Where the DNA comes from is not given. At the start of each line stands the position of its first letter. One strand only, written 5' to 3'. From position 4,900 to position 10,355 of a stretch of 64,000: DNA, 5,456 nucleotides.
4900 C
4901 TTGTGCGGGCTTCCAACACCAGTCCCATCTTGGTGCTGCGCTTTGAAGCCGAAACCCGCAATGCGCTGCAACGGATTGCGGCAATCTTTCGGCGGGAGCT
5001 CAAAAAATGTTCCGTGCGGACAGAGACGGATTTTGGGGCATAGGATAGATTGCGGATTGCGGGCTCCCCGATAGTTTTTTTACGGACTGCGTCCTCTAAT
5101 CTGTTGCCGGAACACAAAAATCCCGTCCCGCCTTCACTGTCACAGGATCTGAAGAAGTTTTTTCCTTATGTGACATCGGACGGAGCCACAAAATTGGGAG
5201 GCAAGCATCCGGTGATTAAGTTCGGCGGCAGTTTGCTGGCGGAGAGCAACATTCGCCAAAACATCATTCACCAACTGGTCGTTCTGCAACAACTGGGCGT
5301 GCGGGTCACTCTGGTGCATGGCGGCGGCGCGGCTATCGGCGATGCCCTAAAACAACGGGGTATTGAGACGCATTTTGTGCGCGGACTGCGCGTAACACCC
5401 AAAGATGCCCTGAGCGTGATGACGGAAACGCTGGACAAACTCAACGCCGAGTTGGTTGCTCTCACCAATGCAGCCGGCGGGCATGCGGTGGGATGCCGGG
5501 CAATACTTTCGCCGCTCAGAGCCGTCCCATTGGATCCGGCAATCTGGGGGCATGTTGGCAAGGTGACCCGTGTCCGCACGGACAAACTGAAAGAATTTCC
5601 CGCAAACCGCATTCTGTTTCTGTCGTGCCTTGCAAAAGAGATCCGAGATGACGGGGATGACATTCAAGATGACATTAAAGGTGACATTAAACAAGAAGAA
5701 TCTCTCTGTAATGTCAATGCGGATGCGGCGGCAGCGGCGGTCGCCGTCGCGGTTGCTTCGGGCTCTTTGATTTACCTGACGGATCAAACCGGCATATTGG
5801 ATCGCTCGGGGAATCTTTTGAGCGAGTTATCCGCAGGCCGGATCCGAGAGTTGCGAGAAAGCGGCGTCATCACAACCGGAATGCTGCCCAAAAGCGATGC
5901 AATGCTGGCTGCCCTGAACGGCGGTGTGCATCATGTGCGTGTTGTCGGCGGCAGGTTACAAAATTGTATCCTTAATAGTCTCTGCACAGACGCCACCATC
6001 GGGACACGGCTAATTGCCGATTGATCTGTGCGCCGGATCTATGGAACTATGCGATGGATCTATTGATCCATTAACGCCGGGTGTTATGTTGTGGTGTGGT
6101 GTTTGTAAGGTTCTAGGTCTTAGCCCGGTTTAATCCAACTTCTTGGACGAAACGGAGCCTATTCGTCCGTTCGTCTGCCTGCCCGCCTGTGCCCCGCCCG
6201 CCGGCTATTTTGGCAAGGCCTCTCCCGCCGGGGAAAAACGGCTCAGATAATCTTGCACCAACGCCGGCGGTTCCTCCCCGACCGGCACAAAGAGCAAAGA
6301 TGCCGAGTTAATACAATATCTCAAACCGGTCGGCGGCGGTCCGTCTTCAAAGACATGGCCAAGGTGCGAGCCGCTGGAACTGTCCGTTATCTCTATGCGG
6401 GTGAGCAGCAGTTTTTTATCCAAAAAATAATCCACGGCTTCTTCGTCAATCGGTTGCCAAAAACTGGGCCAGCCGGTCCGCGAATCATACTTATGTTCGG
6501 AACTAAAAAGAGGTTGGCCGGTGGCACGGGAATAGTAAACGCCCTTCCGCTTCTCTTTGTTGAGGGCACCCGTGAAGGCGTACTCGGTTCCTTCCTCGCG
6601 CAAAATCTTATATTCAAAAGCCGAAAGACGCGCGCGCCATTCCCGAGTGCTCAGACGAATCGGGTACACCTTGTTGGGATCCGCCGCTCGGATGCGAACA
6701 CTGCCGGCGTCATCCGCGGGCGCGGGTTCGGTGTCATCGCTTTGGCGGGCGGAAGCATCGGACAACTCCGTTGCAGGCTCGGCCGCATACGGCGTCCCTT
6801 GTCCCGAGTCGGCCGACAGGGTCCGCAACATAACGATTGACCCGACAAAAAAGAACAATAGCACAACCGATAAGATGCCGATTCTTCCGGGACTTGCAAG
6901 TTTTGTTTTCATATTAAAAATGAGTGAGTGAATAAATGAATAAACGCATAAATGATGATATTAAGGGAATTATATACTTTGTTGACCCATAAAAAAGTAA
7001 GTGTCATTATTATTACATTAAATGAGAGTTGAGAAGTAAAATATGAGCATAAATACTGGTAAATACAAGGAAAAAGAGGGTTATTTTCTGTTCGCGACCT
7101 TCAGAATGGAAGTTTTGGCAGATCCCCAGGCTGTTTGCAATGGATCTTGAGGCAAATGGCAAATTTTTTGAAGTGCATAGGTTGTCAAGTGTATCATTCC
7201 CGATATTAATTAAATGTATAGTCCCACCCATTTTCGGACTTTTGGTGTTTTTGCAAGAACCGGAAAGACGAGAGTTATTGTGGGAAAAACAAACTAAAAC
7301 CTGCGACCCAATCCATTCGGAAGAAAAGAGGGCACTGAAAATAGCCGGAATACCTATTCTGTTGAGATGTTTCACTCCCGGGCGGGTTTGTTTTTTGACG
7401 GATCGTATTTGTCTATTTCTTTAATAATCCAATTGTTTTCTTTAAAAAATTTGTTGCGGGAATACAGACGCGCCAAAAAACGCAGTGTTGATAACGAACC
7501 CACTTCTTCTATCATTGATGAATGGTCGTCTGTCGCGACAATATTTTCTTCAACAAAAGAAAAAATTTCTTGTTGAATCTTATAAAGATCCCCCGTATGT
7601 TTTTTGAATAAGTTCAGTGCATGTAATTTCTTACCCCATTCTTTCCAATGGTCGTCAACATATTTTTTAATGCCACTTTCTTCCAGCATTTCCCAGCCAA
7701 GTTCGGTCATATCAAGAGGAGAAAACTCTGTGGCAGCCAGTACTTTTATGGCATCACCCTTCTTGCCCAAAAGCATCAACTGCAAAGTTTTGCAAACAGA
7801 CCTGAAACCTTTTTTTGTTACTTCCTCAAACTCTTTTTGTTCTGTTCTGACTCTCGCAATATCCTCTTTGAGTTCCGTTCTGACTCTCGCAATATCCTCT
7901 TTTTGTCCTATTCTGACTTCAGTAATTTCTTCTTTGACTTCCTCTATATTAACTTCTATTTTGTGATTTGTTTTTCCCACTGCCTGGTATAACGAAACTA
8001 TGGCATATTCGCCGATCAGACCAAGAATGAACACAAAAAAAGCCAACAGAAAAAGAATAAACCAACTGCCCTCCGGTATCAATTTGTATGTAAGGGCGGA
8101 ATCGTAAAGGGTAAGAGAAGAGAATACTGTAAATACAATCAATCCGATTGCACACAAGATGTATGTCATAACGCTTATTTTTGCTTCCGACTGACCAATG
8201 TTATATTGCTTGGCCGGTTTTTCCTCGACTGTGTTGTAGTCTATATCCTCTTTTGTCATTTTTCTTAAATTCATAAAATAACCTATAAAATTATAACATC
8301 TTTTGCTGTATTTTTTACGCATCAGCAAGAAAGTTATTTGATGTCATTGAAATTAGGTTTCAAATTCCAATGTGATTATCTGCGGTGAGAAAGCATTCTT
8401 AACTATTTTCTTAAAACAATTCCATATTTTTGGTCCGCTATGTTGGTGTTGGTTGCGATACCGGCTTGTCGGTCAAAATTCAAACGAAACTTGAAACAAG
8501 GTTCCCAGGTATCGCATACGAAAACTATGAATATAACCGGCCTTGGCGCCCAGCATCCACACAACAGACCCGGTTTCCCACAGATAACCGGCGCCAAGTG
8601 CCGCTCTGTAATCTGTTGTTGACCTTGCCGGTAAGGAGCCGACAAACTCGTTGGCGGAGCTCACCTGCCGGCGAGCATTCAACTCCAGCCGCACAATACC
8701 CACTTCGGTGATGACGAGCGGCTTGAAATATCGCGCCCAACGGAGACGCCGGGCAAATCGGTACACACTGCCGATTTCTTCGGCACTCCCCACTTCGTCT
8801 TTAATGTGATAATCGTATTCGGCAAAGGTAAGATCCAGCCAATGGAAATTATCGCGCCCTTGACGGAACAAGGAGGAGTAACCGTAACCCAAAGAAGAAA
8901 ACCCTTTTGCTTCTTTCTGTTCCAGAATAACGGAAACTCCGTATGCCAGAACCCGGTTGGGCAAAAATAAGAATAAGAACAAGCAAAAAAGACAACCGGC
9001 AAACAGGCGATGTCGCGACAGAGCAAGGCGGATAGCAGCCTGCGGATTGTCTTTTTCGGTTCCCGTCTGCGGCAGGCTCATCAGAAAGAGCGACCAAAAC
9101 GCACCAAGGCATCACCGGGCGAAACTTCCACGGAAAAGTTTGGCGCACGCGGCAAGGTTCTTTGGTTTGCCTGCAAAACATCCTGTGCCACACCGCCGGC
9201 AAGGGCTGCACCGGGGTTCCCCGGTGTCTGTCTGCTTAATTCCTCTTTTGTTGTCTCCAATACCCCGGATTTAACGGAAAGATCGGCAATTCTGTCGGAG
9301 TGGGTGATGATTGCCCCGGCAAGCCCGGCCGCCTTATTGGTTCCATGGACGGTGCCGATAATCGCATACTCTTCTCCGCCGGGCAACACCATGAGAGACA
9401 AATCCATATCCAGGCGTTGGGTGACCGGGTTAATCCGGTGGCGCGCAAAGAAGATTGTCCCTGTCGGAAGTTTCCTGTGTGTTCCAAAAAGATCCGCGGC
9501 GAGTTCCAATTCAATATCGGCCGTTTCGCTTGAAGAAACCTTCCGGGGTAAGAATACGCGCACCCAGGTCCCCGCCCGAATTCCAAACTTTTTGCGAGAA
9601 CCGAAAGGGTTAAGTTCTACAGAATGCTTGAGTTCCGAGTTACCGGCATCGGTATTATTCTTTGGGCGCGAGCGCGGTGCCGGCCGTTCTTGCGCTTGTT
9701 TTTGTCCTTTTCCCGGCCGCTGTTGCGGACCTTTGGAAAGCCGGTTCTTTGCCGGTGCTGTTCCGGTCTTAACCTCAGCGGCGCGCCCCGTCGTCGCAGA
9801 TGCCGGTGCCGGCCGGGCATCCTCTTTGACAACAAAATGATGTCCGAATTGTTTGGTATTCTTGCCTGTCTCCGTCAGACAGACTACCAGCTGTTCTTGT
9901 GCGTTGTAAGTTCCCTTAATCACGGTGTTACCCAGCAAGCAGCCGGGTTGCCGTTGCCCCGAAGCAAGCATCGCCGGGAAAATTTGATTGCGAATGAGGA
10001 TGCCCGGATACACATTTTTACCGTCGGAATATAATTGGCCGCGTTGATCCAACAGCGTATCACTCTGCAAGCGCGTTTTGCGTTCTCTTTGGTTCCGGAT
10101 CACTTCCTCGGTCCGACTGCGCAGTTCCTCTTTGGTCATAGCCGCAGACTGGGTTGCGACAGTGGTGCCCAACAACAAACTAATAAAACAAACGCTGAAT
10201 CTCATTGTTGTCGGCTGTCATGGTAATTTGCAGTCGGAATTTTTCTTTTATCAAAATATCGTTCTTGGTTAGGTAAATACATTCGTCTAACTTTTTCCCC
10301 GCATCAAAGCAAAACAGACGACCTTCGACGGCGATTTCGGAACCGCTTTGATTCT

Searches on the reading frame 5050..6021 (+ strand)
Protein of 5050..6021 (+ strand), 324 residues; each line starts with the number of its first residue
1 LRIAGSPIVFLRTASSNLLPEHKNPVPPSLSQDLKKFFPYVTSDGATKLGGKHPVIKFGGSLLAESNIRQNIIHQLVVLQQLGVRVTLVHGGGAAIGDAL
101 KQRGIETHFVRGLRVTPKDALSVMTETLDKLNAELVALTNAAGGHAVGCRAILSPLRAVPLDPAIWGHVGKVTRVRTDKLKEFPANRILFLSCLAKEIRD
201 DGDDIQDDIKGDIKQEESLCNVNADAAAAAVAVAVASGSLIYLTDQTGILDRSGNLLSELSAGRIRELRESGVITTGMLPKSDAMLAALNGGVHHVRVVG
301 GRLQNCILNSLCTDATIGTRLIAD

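Call 66: search_protein_families(library=pfam, proteins=[window:5050-6021:+], max_evalue=0.001)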
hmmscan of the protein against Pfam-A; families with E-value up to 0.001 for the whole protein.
window:5050-6021:+ (324 aa): 1 family
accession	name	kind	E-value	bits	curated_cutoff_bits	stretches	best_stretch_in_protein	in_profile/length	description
PF00696.33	AA_kinase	-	1e-32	114.2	24.9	1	55-299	4-233/234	Amino acid kinase family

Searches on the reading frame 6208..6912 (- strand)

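Call 66: search_protein_families(library=pfam, proteins=[window:6208-6912:-], max_evalue=0.001)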
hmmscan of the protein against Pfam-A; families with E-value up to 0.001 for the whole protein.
window:6208-6912:- (235 aa): 1 family
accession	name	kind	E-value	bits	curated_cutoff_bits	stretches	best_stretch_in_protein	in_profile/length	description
PF01641.26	SelR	-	4.9e-43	146.2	24.9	1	96-210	1-116/116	SelR domain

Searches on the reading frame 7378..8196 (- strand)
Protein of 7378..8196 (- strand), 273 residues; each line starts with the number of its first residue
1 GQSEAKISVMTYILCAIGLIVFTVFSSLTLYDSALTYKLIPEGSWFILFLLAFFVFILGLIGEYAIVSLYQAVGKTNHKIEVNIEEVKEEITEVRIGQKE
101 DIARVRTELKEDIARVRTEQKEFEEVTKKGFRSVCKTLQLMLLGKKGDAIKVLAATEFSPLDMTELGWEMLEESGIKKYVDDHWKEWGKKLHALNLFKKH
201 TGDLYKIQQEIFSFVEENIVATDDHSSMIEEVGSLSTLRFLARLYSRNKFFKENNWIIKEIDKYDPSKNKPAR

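Call 19: list_cluster_members(proteins=[P0002, P0008, P0010, window:44531-45421:-, window:7378-8196:-])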
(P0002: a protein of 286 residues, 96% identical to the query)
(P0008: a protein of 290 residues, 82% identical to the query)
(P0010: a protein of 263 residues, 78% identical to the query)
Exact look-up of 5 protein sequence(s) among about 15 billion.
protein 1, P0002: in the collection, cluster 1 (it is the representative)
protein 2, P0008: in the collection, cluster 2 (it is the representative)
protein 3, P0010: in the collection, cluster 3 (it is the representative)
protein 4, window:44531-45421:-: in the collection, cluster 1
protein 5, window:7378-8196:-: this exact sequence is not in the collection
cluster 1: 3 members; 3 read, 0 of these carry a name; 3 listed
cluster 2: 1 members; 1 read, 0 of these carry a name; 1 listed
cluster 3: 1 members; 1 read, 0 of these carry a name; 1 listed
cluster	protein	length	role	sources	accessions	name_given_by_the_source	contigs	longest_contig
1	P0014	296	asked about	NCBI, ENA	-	-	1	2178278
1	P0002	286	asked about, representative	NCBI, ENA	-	-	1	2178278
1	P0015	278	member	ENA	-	-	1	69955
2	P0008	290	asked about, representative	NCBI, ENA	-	-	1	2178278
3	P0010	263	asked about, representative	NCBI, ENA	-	-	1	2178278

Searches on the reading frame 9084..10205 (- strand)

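Call 58: search_protein_families(library=pfam, proteins=[window:9084-10205:-], max_evalue=0.001)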
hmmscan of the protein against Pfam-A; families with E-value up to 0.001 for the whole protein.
window:9084-10205:- (374 aa): 0 families

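Call 60: search_protein_families(library=ncbifam, proteins=[window:9084-10205:-], max_evalue=0.1)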
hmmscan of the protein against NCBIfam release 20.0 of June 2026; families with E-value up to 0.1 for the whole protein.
window:9084-10205:- (374 aa): 1 family
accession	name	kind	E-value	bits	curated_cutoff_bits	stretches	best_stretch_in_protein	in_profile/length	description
NF004351.0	PRK05731.1-4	equivalog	0.052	12.6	324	0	255-294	250-289/321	thiamine-phosphate kinase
